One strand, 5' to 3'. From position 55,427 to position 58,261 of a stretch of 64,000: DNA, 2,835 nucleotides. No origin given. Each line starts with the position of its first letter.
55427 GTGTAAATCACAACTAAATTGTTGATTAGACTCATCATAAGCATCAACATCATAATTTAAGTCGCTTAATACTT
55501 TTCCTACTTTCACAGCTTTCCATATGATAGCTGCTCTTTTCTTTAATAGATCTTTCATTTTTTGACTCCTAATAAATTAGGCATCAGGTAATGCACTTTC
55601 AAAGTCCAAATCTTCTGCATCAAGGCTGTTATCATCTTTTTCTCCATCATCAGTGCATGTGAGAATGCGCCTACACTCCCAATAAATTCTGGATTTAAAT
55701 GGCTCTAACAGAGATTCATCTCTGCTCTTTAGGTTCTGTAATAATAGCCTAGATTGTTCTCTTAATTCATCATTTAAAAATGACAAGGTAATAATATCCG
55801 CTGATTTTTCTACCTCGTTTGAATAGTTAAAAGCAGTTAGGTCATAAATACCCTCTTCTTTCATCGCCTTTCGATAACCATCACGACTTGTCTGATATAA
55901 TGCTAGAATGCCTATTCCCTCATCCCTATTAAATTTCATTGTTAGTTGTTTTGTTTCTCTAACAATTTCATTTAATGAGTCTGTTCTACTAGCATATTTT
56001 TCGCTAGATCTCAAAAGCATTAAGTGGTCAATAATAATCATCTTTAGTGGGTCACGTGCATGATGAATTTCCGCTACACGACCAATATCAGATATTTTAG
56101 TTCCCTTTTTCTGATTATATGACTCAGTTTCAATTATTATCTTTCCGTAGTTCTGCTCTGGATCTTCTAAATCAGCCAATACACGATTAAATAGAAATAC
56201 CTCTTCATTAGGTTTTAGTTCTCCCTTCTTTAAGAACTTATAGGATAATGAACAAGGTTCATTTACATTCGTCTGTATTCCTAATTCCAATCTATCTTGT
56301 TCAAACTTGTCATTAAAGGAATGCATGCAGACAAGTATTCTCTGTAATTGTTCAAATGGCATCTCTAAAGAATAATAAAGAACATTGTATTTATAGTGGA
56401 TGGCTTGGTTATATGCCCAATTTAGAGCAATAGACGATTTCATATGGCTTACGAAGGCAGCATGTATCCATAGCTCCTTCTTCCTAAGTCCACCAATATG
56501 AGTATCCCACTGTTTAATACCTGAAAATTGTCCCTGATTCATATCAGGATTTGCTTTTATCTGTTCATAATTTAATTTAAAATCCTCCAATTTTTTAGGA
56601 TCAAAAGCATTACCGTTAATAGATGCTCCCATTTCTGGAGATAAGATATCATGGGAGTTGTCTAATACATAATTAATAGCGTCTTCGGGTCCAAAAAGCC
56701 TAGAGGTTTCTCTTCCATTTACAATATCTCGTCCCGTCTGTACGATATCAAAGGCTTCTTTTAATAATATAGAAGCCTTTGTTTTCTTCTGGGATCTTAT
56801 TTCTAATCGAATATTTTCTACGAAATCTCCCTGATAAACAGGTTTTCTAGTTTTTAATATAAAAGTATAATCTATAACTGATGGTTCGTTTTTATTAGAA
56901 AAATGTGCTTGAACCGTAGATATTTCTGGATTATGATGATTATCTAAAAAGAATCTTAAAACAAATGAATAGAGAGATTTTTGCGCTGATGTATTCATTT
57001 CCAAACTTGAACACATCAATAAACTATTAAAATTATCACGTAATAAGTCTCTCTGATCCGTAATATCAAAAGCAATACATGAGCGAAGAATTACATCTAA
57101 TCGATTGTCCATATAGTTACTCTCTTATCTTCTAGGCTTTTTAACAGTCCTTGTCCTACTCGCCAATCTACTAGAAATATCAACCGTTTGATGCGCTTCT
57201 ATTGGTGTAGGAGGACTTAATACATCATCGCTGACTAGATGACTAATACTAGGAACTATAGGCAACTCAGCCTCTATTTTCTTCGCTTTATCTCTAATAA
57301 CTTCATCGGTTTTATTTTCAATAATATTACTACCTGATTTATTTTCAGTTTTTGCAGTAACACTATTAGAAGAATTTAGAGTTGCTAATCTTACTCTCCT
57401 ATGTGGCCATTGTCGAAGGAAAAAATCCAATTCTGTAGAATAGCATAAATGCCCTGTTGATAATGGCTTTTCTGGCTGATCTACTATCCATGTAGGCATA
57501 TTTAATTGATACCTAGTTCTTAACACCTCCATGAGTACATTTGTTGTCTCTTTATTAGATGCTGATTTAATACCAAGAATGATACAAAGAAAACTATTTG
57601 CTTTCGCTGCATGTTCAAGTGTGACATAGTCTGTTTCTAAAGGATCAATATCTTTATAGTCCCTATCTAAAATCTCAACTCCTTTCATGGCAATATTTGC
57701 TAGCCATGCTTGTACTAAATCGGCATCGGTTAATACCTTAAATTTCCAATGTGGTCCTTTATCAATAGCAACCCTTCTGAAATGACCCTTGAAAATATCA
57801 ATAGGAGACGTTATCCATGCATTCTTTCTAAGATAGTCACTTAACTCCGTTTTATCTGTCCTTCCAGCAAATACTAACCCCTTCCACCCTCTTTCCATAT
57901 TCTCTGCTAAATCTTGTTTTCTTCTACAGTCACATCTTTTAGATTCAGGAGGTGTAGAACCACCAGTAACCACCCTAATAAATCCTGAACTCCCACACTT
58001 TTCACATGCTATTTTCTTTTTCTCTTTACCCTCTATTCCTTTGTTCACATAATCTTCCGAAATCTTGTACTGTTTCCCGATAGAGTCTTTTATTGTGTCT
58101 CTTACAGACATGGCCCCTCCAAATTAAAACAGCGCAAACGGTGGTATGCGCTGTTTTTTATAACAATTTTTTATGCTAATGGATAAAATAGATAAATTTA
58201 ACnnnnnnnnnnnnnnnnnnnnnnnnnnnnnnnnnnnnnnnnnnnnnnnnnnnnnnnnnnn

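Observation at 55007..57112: DnaB-family helicase with degenerate Walker A next to a free-standing DnaG-type zinc-binding domain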

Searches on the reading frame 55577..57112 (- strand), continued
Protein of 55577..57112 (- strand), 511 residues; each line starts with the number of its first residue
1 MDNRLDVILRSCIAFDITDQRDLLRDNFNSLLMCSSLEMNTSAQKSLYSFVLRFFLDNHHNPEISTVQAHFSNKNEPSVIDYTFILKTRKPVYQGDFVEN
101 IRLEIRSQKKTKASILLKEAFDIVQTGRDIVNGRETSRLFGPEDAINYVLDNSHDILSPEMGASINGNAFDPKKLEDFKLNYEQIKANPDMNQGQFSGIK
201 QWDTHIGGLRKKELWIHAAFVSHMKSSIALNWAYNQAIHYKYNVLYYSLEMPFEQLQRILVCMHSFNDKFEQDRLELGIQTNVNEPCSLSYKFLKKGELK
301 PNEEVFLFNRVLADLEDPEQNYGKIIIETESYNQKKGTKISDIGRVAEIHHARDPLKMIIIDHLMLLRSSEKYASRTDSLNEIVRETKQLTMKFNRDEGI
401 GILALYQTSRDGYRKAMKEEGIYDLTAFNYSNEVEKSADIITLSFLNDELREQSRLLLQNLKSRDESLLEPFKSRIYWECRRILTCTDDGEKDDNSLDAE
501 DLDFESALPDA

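Call 64: search_protein_families(library=pfam, proteins=[L069:9571-10230:-, L062:18175-18858:-, L022:5239-5967:+], max_evalue=0.1)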
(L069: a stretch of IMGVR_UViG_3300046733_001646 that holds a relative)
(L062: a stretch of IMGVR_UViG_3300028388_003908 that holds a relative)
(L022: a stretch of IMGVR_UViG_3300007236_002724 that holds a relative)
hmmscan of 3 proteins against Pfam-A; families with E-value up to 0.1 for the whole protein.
L069:9571-10230:- (220 aa): 4 families
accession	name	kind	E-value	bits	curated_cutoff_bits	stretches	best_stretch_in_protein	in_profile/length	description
PF13155.12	Toprim_2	-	1.3e-08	35.5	22.1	1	119-207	1-87/88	Toprim-like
PF13362.12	Toprim_3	-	2.7e-05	24.9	27.2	1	118-211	2-92/95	Toprim domain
PF01751.28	Toprim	-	0.00032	21.2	23.1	1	118-184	2-77/96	Toprim domain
PF13662.12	Toprim_4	-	0.0067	17.1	25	1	119-193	4-80/85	Toprim domain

L062:18175-18858:- (228 aa): 4 families
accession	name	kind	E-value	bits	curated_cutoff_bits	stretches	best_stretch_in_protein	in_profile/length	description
PF13155.12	Toprim_2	-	3.6e-10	40.5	22.1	1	126-214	1-87/88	Toprim-like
PF01751.28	Toprim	-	2.1e-06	28.2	23.1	1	125-195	2-81/96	Toprim domain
PF13362.12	Toprim_3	-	4.9e-06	27.3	27.2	1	125-219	2-93/95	Toprim domain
PF13662.12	Toprim_4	-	0.00019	22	25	1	126-201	4-81/85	Toprim domain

L022:5239-5967:+ (243 aa): 3 families
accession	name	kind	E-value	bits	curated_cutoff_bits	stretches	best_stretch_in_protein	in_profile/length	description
PF13155.12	Toprim_2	-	9.5e-09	35.9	22.1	1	129-228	1-86/88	Toprim-like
PF01751.28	Toprim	-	0.0066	17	23.1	1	128-193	2-77/96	Toprim domain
PF13362.12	Toprim_3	-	0.028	15.3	27.2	1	129-235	3-94/95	Toprim domain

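Call 66: find_related_loci(query=A7, collection=viral_contigs, flank=6000)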
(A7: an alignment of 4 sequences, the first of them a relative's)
Query A7 (220 aa) in viral_contigs; peptide patterns used: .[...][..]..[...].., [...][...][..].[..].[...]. (x = any residue, [..] = any of these).
600 stretches matched a pattern (row limit reached: there are more); 35 encode a relative of the query (tblastn E <= 1e-3); 35 distinct loci.
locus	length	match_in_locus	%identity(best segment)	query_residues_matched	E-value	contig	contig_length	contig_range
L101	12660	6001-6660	100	1-220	5e-150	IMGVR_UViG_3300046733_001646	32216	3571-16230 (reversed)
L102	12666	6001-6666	60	1-220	1e-93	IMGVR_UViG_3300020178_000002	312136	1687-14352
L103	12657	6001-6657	57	3-220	3e-85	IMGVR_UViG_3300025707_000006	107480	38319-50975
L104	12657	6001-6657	57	3-220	1e-85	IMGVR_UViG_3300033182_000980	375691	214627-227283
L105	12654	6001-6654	56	4-220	1e-79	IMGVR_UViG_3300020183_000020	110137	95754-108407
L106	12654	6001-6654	56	4-220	1e-79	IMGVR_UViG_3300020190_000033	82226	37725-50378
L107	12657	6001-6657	56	3-220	2e-83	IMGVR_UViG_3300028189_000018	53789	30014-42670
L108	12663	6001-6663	52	1-220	1e-73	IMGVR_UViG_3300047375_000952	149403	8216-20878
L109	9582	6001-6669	45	1-220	1e-62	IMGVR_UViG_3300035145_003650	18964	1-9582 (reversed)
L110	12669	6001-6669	45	1-220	2e-62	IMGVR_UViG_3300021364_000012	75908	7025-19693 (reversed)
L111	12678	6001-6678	38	1-220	8e-49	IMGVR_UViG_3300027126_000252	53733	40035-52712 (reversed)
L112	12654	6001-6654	39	14-220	3e-42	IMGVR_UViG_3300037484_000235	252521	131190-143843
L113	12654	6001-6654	36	14-220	1e-41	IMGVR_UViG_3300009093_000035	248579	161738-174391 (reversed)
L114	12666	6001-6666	37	14-220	7e-41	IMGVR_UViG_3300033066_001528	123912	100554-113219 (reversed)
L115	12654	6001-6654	57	4-220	4e-81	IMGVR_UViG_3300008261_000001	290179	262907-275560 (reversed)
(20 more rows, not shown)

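Call 80: find_encoding_contigs(protein=window:55577-57112:-, flank=1000, max_places=5)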
Protein window:55577-57112:- (511 aa): no gene with exactly this product is on record in the collection.

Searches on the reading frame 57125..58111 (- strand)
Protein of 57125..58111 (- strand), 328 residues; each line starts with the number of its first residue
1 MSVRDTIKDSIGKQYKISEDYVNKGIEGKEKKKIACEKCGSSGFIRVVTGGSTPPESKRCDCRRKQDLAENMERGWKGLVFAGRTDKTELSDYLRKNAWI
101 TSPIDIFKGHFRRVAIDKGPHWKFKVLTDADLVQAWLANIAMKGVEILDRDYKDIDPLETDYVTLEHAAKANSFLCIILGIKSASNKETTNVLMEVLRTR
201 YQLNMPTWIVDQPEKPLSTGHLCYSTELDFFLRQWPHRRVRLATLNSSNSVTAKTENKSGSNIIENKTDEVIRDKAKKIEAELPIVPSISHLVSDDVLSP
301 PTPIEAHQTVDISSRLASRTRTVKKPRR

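Call 3: search_protein_families(library=pfam, proteins=[window:57125-58111:-], max_evalue=0.1)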
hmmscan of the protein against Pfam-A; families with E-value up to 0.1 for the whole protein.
window:57125-58111:- (328 aa): 1 family
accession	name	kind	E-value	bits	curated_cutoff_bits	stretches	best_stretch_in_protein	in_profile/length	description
PF00438.25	S-AdoMet_synt_N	-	0.073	14.1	33.1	0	228-279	26-74/99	S-adenosylmethionine synthetase, N-terminal domain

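Call 4: search_protein_families(library=phrogs, proteins=[window:57125-58111:-], max_evalue=0.01)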
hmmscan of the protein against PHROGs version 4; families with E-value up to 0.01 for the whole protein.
window:57125-58111:- (328 aa): 0 families

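Call 17: find_homologous_proteins(query=window:57125-58111:-, max_evalue=0.001)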
Query window:57125-58111:- (328 aa): 5 proteins with E <= 0.001 among 1156 candidates.
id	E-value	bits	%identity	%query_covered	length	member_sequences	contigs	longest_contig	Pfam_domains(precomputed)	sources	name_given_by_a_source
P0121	1.6e-210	716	95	100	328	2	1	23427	-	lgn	-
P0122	7.1e-140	484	65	100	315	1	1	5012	-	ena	-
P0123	1.3e-135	470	64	100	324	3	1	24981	-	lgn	-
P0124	2.2e-134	466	64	100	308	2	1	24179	-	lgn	-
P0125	2.3e-117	410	59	99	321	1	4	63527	-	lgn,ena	-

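Call 27: search_solved_structures(query=A2, max_evalue=10, show_alignments=2)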
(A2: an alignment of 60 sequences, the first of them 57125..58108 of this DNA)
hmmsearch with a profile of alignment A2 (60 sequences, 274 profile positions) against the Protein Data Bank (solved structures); distinct sequences matched with E-value up to 10: 5.
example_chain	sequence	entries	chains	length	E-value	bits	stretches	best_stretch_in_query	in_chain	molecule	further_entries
3lcz_A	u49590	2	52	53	0.48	12.8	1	10-30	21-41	Inhibitor of TRAP, regulated by T-BOX (Trp) sequence RtpA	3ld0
9gi8_A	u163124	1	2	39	0.93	11.9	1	9-30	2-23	Transmembrane protein 106B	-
2vf7_A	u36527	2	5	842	2.5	10.5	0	12-31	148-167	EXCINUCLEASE ABC, SUBUNIT A. | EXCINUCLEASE ABC SUBUNIT A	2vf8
2bx9_A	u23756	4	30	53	3.4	10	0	12-30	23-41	TRYPTOPHAN RNA-BINDING ATTENUATOR PROTEIN-INHIBITORY PROTEIN | Anti-TRAP regulator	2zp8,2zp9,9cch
1exk_A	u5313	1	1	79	3.7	9.9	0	14-28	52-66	DNAJ PROTEIN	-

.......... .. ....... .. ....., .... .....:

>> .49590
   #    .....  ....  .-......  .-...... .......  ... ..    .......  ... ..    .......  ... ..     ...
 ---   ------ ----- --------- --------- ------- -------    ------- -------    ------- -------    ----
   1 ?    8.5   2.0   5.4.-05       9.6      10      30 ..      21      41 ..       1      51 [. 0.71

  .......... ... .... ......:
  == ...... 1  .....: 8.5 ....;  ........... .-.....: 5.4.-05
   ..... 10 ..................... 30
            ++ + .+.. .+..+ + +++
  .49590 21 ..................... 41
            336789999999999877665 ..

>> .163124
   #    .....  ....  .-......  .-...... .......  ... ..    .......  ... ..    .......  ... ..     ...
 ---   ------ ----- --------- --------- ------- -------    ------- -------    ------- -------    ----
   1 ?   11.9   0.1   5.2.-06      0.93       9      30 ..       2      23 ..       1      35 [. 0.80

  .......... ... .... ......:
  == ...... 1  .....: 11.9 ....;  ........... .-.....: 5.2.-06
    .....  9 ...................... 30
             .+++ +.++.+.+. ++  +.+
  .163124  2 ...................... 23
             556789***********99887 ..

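Call 31: find_homologous_proteins(query=A2, max_evalue=0.001)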
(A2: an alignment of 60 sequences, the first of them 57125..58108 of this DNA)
Query A2 (60 sequences) (327 aa, profile of the alignment): 10 proteins with E <= 0.001 among 6379 candidates.
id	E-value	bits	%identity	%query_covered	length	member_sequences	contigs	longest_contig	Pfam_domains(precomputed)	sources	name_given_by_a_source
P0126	2.0e-78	281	33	61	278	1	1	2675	-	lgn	-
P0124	1.2e-76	276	64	100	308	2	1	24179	-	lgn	-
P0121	9.1e-76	273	95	100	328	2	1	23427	-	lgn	-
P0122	3.8e-75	271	65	100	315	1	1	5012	-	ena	-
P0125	5.1e-74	267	59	99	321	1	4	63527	-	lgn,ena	-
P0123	5.2e-74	267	64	100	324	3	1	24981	-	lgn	-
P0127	1.2e-45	174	25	34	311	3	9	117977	-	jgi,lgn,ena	jgi:hypothetical protein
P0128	1.2e-39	154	23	54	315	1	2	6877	-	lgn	-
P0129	6.7e-38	149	27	55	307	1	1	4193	-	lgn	-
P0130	7.2e-36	142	27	48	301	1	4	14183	-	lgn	-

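Call 42: predict_structure(alignment_id=A5)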
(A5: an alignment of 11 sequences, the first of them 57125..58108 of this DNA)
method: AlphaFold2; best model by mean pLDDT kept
length: 327 residues; sequences in the alignment: 11
mean_pLDDT: 66.4   pTM: 0.54
mean pLDDT of the five models: 66.4, 62.2, 61.7, 60.8, 59.5
residues with pLDDT >= 90: 61; 70-90: 103; 50-70: 57; < 50: 106
segments of 3 or more residues with pLDDT < 50: 11-31, 154-159, 247-273, 281-327
pLDDT, mean of each block of 10 residues (from residue 1): 57 43 36 69 71 70 71 71 86 92 91 81 84 80 53 49 76 86 75 93 93 88 92 92 60 29 38 51 42 36 39 47 45
secondary structure, 60 per line:
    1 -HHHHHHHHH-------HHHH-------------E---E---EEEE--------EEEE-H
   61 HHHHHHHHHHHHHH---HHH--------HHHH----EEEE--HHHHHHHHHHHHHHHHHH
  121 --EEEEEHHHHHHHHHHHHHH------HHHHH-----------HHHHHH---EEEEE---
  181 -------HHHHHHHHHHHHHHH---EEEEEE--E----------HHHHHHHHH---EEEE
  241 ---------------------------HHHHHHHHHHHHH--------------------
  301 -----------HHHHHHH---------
elements in order: H2-10 H18-21 E43-46 E55-58 H60-74 H89-92 E97-100 H103-120 E123-127 H128-141 H148-152 H164-169 E173-177 H188-202 E206-211 H225-233 E237-240 H268-280 H312-318
